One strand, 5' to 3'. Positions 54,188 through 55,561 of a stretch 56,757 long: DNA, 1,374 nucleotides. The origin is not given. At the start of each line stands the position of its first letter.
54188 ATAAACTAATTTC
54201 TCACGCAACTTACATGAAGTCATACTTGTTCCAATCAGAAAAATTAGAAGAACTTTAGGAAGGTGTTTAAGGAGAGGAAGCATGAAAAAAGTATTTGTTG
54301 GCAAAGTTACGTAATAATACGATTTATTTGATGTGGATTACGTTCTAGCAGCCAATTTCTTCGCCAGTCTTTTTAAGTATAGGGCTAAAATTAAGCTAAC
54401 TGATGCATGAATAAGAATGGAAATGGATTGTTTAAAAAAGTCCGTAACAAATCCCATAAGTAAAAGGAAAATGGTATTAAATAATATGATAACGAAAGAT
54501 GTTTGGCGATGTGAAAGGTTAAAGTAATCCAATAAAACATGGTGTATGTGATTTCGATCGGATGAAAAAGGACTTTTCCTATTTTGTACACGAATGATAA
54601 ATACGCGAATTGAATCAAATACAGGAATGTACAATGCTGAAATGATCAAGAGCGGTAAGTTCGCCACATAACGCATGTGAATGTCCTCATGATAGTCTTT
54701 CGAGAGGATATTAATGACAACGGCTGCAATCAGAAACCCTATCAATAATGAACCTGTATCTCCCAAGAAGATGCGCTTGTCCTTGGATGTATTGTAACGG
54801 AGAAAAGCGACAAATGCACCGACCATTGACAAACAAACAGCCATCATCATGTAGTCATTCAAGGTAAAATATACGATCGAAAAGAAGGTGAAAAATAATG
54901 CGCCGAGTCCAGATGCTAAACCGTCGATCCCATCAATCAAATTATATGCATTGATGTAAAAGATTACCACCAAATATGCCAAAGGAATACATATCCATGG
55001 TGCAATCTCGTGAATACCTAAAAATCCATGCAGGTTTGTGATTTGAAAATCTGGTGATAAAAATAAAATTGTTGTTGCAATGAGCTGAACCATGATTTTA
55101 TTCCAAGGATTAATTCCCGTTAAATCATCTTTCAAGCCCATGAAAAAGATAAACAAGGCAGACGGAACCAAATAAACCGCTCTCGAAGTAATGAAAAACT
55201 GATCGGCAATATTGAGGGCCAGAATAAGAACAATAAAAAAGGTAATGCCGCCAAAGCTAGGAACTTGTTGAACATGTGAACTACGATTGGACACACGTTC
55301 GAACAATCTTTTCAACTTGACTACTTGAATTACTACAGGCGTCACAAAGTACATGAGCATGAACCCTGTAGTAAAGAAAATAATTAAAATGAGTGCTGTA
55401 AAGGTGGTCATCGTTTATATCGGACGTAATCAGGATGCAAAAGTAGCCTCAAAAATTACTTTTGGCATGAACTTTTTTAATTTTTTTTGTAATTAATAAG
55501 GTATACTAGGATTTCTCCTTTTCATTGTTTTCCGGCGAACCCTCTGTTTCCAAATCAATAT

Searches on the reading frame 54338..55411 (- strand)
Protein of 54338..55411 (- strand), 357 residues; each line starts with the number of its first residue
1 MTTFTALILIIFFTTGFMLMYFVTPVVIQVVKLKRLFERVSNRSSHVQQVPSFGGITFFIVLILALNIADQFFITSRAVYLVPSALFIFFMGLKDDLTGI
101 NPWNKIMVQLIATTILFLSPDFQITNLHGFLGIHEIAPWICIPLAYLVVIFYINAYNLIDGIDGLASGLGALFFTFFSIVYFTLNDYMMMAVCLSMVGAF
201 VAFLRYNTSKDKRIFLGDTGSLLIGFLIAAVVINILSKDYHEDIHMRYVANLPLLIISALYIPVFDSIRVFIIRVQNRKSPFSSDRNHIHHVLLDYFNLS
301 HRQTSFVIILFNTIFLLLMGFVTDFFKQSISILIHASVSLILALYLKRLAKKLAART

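Call 8: search_protein_families(library=pfam, proteins=[window:54338-55411:-])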
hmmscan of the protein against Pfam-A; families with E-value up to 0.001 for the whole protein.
window:54338-55411:- (357 aa): 1 family
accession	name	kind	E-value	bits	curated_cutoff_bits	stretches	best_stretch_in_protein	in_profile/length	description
PF00953.26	Glycos_transf_4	-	9e-36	123.7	27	1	81-234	4-158/160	Glycosyl transferase family 4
